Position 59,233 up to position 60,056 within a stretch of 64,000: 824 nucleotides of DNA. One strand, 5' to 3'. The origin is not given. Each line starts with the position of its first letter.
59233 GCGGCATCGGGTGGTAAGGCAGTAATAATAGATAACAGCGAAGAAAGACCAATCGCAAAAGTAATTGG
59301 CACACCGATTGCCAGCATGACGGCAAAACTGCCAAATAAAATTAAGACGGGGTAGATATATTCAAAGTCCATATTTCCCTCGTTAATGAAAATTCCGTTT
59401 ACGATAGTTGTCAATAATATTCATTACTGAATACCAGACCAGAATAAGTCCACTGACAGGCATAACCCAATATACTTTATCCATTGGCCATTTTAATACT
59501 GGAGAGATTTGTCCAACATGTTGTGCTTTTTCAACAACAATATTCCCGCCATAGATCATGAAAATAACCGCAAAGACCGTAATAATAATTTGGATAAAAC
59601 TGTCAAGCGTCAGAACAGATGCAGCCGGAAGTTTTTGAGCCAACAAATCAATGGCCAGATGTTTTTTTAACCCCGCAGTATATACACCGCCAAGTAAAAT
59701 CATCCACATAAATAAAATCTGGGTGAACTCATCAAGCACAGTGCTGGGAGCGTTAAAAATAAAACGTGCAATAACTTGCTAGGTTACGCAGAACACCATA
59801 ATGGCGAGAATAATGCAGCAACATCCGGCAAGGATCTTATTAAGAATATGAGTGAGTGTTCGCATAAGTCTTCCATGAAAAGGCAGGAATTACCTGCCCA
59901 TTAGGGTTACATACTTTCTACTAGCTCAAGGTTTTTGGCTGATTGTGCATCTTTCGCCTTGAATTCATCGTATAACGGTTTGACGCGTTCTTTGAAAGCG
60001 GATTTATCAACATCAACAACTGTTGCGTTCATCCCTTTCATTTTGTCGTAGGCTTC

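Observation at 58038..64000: Accessory TRAP-transporter and three-dehydrogenase operon next to ftsP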

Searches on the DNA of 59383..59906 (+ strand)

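Call 15: search_dna_similar(query=window:59383-59906:+, collection=ecoli_genomes, mode=near, max_rows=40, rows=spread)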
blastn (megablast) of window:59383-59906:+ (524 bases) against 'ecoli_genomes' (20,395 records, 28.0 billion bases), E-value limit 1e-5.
Records with a match: 1207; places in all: 1208; records where one place covers at least 80% of the query: 1207.
Genomes with a match: 1207 of 5426; with a place that covers at least 80% of the query: 1207. Places per genome that has any: lowest 1, median 1, highest 2. On chromosomes: 1207 places; on plasmids: 1.
Best place of each record, by identity: >=99% 874; 95-99% 333.
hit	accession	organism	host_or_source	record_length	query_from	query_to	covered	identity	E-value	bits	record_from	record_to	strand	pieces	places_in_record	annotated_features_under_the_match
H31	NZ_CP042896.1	Escherichia coli strain CFSAN061771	missing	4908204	1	524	100%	100.0%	0e+0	968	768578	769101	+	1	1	TRAP transporter small permease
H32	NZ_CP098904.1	Escherichia coli strain CUVET19-1396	Canis lupus familiaris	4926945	1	524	100%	100.0%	0e+0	968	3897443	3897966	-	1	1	TRAP transporter small permease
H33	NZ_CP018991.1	Escherichia coli strain Ecol_AZ146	Homo sapiens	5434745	1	524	100%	99.6%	0e+0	957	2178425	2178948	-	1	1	TRAP transporter small permease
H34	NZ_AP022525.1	Escherichia coli strain THO-003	Homo sapiens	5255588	1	524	100%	99.6%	0e+0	957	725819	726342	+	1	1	TRAP transporter small permease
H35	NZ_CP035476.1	Escherichia coli strain U12A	Homo sapiens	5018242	1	524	100%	99.6%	0e+0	957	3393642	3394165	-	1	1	TRAP transporter small permease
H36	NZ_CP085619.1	Escherichia coli strain EC32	Homo sapiens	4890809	1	524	100%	99.6%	0e+0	957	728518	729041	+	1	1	TRAP transporter small permease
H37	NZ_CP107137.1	Escherichia coli strain S5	human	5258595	1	524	100%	99.6%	0e+0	957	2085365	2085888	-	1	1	TRAP transporter small permease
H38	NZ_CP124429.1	Escherichia coli strain AVS0051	environmental: river/lake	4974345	1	524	100%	99.6%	0e+0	957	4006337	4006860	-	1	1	TRAP transporter small permease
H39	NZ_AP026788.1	Escherichia coli strain IPCEC42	Homo sapiens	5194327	1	524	100%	99.6%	0e+0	957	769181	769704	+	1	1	TRAP transporter small permease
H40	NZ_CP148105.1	Escherichia coli strain Nissle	missing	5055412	1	524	100%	99.6%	0e+0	957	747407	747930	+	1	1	TRAP transporter small permease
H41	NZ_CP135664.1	Escherichia coli strain TUM9975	missing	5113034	1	524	100%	99.6%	0e+0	957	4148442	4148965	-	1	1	TRAP transporter small permease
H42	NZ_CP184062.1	Escherichia coli strain 1448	Homo sapiens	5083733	1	524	100%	99.6%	0e+0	957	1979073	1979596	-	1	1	TRAP transporter small permease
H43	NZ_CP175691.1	Escherichia coli strain 18AR0845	Homo sapiens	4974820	1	524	100%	99.6%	0e+0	957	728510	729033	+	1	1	TRAP transporter small permease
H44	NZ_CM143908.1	Escherichia coli strain E05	Homo sapiens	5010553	1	524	100%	99.6%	0e+0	957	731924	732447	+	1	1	TRAP transporter small permease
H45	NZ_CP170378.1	Escherichia coli strain 1428_w1_hybrid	Homo sapiens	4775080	1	524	100%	99.6%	0e+0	957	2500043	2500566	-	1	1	TRAP transporter small permease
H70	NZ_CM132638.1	Escherichia coli strain ESBLEC_MG32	Homo sapiens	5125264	1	524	100%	96.8%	0e+0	874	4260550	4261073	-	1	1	TRAP transporter small permease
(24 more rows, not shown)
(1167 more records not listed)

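Call 17: get_annotated_region(hit=H40, flank=6500)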
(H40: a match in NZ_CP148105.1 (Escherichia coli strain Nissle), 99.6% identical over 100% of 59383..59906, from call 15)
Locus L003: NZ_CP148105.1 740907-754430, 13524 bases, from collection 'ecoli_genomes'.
description: Escherichia coli strain Nissle chromosome, complete genome
organism: Escherichia coli strain Nissle (NCBI taxid 562)
replicon: chromosome; assembly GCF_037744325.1
host: missing; source: -; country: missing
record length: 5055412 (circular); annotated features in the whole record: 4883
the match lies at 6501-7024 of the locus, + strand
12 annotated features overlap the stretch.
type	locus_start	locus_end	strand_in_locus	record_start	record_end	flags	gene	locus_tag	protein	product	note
CDS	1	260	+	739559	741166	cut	ygiS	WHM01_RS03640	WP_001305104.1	ABC transporter substrate-binding protein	-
CDS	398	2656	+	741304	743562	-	parC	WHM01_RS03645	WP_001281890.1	DNA topoisomerase IV subunit A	-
CDS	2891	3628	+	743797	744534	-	plsC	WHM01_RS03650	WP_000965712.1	1-acylglycerol-3-phosphate O-acyltransferase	-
CDS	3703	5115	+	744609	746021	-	ftsP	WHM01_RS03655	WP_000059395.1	cell division protein FtsP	-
CDS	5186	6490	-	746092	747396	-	-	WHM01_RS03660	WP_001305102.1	TRAP transporter large permease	-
CDS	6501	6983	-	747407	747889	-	-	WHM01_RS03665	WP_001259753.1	TRAP transporter small permease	-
CDS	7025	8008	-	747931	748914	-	-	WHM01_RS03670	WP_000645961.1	TRAP transporter substrate-binding protein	-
CDS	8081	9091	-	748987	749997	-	-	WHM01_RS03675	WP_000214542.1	Ldh family oxidoreductase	-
CDS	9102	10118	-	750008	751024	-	-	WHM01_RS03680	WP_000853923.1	zinc-binding alcohol dehydrogenase family protein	-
CDS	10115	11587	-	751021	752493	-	-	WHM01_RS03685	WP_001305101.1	mannitol dehydrogenase family protein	-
CDS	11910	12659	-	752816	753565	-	-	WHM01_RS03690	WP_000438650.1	FCD domain-containing protein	-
CDS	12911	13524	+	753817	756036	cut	ygiQ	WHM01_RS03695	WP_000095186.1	YgiQ family radical SAM protein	-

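Call 18: get_annotated_region(hit=H70, flank=6500)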
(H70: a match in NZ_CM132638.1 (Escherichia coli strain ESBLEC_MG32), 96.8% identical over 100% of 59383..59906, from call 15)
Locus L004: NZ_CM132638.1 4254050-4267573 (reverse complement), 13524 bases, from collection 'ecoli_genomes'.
description: Escherichia coli strain ESBLEC_MG32 chromosome, whole genome shotgun sequence
organism: Escherichia coli strain ESBLEC_MG32 (NCBI taxid 562)
replicon: chromosome; assembly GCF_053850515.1
host: Homo sapiens; source: Rectal swab; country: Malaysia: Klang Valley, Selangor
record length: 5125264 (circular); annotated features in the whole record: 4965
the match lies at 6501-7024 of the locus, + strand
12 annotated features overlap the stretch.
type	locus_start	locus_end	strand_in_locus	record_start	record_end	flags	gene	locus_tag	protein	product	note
CDS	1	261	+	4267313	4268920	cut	ygiS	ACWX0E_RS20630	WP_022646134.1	ABC transporter substrate-binding protein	-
CDS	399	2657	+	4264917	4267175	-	parC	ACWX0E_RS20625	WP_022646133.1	DNA topoisomerase IV subunit A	-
CDS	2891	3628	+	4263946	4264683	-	plsC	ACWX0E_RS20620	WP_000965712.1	1-acylglycerol-3-phosphate O-acyltransferase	-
CDS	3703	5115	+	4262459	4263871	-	ftsP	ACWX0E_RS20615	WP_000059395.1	cell division protein FtsP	-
CDS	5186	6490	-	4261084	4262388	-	-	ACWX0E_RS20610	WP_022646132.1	TRAP transporter large permease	-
CDS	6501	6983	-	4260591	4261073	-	-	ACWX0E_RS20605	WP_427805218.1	TRAP transporter small permease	-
CDS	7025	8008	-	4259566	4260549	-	-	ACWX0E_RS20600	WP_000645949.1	TRAP transporter substrate-binding protein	-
CDS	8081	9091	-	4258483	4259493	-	-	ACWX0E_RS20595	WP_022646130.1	Ldh family oxidoreductase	-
CDS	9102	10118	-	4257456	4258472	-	-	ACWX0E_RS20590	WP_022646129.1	zinc-binding alcohol dehydrogenase family protein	-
CDS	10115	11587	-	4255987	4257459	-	-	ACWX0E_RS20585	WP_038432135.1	mannitol dehydrogenase family protein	-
CDS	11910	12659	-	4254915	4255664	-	-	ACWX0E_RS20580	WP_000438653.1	FadR/GntR family transcriptional regulator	-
CDS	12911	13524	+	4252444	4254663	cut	ygiQ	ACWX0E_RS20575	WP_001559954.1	YgiQ family radical SAM protein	-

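Call 22: search_dna_similar(query=window:59753-59807:-, collection=ecoli_genomes, mode=near, max_rows=60)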
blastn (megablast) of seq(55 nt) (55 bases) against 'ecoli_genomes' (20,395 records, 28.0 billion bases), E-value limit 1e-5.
Records with a match: 38; places in all: 38; records where one place covers at least 80% of the query: 38.
Genomes with a match: 38 of 5426; with a place that covers at least 80% of the query: 38. Places per genome that has any: lowest 1, median 1, highest 1. On chromosomes: 38 places; on plasmids: 0.
Best place of each record, by identity: >=99% 38.
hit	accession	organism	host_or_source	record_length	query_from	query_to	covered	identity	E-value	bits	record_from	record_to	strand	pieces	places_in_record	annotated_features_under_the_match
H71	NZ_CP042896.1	Escherichia coli strain CFSAN061771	missing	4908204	1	55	100%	100.0%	9e-20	102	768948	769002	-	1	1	TRAP transporter small permease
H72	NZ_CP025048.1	Escherichia coli strain SC516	Chicken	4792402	1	55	100%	100.0%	9e-20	102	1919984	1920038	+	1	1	TRAP transporter small permease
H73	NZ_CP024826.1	Escherichia coli strain CREC-544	Homo sapiens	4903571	1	55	100%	100.0%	9e-20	102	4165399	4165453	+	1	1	TRAP transporter small permease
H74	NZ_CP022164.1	Escherichia coli strain M160133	Homo sapiens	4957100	1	55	100%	100.0%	9e-20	102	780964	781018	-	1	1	TRAP transporter small permease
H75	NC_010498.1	Escherichia coli SMS-3-5 strain SMS-3-5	-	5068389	1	55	100%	100.0%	9e-20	102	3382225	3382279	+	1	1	TRAP transporter small permease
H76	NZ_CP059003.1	Escherichia coli strain 2D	Homo sapiens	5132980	1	55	100%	100.0%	9e-20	102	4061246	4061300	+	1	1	TRAP transporter small permease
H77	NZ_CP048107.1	Escherichia coli strain 201609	Homo sapiens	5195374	1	55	100%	100.0%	9e-20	102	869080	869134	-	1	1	TRAP transporter small permease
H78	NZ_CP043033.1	Escherichia coli strain XDL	Homo sapiens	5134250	1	55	100%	100.0%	9e-20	102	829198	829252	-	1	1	TRAP transporter small permease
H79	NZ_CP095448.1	Escherichia coli strain LS45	chicken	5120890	1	55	100%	100.0%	9e-20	102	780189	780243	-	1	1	TRAP transporter small permease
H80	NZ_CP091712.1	Escherichia coli strain KFu014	river water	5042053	1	55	100%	100.0%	9e-20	102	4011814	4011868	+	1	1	TRAP transporter small permease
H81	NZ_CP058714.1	Escherichia coli strain M172-1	Manis javanica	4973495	1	55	100%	100.0%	9e-20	102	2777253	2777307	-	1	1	TRAP transporter small permease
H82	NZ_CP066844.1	Escherichia coli strain Z30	Homo sapiens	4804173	1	55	100%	100.0%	9e-20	102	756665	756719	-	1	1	TRAP transporter small permease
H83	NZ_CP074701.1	Escherichia coli strain 702/18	Homo sapiens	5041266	1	55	100%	100.0%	9e-20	102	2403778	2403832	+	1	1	TRAP transporter small permease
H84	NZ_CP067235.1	Escherichia coli strain SBF22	surface water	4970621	1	55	100%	100.0%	9e-20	102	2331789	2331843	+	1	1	TRAP transporter small permease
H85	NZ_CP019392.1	Escherichia coli strain XH992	Homo sapiens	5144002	1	55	100%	100.0%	9e-20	102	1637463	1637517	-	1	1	TRAP transporter small permease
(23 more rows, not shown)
